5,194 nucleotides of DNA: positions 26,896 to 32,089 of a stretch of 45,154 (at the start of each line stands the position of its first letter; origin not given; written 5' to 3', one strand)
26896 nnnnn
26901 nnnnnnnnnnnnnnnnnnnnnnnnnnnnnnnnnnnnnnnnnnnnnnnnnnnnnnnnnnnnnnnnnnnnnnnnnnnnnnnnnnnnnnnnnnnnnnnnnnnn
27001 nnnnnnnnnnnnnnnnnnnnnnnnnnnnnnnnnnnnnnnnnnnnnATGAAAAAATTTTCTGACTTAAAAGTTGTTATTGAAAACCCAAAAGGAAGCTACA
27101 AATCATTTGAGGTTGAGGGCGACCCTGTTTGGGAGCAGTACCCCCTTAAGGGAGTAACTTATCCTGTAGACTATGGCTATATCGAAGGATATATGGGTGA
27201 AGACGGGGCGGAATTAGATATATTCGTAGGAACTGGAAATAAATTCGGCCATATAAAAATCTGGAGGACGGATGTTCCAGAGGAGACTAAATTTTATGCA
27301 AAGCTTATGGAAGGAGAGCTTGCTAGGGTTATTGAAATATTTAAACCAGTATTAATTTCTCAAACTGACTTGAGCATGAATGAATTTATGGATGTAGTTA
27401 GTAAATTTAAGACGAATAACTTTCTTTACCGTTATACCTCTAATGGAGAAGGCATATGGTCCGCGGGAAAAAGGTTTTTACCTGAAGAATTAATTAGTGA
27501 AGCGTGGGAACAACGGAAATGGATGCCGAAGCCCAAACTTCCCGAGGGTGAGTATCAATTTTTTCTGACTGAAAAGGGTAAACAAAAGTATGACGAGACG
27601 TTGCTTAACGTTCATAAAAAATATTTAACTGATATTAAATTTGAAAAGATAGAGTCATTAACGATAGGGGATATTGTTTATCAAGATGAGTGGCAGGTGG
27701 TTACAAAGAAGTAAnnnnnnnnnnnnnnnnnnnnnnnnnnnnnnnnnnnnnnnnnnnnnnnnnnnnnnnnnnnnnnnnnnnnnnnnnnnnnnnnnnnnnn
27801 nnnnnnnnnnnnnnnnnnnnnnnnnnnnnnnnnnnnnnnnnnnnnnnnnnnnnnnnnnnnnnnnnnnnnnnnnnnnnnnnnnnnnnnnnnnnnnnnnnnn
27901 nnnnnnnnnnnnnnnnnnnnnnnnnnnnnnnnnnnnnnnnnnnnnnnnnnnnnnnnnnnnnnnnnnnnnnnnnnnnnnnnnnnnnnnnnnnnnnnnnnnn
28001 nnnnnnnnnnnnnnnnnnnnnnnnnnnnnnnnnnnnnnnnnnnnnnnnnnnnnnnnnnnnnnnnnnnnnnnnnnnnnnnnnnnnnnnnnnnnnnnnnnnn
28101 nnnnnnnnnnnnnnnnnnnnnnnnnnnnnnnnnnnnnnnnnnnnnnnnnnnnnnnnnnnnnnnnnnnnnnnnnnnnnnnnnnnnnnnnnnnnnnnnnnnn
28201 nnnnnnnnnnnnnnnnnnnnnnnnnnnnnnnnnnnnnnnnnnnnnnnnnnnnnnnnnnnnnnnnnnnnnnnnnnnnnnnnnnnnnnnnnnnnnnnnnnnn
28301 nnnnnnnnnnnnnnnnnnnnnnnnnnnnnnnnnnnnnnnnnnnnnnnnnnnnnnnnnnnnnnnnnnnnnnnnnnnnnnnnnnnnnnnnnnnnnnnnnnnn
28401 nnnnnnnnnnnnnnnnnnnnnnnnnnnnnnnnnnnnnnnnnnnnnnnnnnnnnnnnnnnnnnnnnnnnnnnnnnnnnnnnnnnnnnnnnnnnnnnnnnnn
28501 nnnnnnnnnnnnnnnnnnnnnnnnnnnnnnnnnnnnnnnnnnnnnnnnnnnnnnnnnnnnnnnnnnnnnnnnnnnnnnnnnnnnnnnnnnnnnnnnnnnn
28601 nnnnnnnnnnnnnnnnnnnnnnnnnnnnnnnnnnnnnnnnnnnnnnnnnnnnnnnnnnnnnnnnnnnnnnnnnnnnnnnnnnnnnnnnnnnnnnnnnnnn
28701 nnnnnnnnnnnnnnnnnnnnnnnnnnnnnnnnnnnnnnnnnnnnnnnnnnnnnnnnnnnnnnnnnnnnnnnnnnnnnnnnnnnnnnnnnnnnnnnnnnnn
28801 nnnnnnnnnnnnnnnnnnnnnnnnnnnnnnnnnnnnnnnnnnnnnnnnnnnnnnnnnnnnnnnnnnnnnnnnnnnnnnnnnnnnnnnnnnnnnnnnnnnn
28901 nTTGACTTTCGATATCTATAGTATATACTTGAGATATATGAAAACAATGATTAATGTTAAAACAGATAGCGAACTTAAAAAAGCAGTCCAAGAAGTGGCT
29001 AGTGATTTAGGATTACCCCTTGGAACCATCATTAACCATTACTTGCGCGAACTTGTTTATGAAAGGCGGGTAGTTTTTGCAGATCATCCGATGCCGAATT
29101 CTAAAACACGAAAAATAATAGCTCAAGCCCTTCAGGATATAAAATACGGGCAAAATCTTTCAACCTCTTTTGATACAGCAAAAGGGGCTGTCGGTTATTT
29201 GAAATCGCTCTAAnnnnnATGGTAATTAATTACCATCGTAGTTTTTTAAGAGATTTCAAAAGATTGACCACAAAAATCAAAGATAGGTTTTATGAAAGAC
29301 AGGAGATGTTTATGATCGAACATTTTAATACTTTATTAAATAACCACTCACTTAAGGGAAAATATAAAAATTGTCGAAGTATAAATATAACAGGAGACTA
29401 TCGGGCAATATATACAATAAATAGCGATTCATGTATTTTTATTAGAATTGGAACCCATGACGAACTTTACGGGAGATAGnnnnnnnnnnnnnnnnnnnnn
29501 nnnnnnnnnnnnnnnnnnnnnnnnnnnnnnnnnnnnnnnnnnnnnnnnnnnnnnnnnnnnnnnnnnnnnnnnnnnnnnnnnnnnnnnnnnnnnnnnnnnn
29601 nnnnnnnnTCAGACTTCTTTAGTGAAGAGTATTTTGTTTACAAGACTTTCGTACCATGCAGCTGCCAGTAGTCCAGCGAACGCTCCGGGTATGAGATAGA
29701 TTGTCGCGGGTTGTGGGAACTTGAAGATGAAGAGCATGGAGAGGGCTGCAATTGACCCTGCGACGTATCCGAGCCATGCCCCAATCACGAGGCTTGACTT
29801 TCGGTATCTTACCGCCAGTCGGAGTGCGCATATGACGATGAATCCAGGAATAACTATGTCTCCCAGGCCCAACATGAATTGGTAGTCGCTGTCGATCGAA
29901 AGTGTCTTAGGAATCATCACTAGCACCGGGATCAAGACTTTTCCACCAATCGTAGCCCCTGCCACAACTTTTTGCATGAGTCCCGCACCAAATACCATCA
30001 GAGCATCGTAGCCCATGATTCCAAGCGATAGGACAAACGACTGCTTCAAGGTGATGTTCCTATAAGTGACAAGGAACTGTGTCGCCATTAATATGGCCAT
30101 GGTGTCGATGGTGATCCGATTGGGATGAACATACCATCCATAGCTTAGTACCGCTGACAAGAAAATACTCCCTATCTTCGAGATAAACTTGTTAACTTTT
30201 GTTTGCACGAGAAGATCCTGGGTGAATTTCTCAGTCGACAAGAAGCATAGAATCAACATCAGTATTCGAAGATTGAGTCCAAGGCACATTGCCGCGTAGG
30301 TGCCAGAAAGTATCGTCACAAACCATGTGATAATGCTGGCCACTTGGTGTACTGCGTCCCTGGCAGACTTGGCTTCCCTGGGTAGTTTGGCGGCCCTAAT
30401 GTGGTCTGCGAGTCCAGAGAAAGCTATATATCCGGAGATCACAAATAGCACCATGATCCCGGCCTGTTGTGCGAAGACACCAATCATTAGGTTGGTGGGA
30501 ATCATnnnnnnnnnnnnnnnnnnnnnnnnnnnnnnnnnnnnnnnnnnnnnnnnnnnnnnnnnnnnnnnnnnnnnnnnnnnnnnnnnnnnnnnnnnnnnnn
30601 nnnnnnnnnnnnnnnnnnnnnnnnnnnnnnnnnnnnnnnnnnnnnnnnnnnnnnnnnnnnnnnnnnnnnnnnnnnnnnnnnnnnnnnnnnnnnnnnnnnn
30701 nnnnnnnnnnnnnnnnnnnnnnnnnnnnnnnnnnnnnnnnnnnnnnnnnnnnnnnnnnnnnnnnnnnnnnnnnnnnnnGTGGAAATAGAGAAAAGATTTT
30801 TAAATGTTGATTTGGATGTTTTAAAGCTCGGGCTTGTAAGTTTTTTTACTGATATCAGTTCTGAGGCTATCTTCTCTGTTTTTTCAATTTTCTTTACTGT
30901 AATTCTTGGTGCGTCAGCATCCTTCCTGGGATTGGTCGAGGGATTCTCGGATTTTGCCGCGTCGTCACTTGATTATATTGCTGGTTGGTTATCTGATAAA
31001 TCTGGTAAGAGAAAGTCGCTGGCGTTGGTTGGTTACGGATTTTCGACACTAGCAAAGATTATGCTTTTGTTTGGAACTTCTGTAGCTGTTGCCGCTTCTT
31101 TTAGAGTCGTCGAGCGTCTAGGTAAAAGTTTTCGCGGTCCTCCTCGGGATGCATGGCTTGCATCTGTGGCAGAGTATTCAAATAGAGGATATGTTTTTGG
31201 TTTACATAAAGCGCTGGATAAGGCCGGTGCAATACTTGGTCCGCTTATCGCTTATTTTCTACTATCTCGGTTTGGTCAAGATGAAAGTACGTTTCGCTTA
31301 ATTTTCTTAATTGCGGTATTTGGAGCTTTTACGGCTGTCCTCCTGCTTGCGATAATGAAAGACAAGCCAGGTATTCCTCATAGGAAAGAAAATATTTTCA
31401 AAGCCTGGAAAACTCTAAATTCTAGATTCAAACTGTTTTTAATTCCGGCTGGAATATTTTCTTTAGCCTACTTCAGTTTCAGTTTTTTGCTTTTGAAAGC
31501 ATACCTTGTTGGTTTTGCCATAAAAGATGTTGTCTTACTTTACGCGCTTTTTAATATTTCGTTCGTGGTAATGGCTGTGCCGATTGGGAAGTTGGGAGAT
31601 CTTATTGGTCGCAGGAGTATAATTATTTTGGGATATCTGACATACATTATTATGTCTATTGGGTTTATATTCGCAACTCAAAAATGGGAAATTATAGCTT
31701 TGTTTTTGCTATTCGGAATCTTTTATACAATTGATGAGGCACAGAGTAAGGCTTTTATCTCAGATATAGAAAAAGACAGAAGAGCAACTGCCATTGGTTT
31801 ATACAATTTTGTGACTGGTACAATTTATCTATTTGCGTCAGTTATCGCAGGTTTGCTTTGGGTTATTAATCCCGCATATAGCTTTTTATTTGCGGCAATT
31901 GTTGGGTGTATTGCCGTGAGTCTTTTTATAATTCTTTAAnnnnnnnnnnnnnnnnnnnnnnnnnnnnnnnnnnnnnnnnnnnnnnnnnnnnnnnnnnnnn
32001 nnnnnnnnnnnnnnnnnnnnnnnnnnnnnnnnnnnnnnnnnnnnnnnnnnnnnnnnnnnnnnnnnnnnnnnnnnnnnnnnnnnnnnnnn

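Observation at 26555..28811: Cassette-like gene array separated by three copies of a repeat that shows protein-coding constraint on the opposite strand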

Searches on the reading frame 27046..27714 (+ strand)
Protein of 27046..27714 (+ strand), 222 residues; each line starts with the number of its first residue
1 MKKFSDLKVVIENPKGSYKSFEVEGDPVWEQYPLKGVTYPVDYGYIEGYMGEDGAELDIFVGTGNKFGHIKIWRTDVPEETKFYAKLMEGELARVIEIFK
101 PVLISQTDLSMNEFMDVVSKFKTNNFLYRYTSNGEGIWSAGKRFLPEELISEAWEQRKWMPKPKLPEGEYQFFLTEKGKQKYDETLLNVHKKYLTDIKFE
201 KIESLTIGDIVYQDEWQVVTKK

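Call 8: search_protein_families(library=pfam, proteins=[window:27046-27714:+], max_evalue=0.01)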
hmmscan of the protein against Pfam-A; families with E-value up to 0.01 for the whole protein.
window:27046-27714:+ (222 aa): 2 families
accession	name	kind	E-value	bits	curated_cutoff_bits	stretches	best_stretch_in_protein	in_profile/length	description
PF18823.6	InPase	-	7.9e-08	32.7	26.8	1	3-66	15-72/135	Inorganic Pyrophosphatase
PF00719.24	Pyrophosphatase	-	8.3e-05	22.9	23.5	1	9-67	1-62/153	Inorganic pyrophosphatase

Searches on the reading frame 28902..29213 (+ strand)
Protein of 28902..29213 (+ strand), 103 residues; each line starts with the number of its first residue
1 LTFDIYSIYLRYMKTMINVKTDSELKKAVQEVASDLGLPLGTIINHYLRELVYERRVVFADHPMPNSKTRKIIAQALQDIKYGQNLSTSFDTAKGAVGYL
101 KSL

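Call 9: search_protein_families(library=pfam, proteins=[window:28902-29213:+], max_evalue=0.01)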
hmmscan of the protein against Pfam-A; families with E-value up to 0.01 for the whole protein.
window:28902-29213:+ (103 aa): 2 families
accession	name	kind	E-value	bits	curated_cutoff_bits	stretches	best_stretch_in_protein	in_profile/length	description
PF14493.12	HTH_40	-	0.002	18.8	27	1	26-99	12-82/89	Helix-turn-helix domain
PF04221.18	RelB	-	0.0024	18.2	22.4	1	15-74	2-62/82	RelB antitoxin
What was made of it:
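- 28902..29479 (+): RelB-like / YafQ-ParE toxin-antitoxin pair, beyond the last fragment. It is either the oldest cassette or the original flank. Pfam (call 9).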

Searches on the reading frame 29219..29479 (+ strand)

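Call 9: search_protein_families(library=pfam, proteins=[window:29219-29479:+], max_evalue=0.01)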
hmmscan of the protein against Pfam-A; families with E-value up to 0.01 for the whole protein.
window:29219-29479:+ (86 aa): 2 families
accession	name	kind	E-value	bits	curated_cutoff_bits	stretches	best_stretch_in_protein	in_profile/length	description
PF15738.11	YafQ_toxin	-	4.2e-11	43.4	30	1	3-84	3-87/88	Bacterial toxin of type II toxin-antitoxin system, YafQ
PF05016.21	ParE_toxin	-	1.5e-08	35.6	23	1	3-84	1-89/89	ParE toxin of type II toxin-antitoxin system, parDE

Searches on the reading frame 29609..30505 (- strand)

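Call 9: search_protein_families(library=pfam, proteins=[window:29609-30505:-], max_evalue=0.01)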
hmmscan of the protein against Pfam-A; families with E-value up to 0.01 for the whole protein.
window:29609-30505:- (298 aa): 1 family
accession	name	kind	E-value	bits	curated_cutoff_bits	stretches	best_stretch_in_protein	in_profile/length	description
PF04258.18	Peptidase_A22B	-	2e-22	80.6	23.3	1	58-292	39-279/286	Signal peptide peptidase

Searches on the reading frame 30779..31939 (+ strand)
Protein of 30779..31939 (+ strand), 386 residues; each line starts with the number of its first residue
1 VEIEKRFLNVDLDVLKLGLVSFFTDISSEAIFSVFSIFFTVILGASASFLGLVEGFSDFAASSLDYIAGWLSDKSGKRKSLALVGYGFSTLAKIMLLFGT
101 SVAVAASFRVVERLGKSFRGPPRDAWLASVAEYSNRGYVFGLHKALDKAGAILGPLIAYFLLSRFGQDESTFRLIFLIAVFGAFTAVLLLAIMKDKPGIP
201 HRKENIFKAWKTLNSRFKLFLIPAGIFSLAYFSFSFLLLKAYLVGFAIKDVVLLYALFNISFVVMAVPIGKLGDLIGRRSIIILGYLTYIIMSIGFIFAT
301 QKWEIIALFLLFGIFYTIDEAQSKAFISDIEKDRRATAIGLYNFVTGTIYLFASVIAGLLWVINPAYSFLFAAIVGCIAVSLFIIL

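Call 9: search_protein_families(library=pfam, proteins=[window:30779-31939:+], max_evalue=0.01)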
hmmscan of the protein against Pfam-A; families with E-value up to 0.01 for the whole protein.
window:30779-31939:+ (386 aa): 3 families
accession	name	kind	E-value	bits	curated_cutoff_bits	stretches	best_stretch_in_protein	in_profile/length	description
PF07690.21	MFS_1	-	9.3e-36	123.9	33.4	2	18-238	2-225/347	Major Facilitator Superfamily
PF13347.12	MFS_2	-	4.3e-08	32.6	27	1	33-317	18-326/427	MFS/sugar transport protein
PF00083.30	Sugar_tr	-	1.1e-05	25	22.3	1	66-190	64-188/452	Sugar (and other) transporter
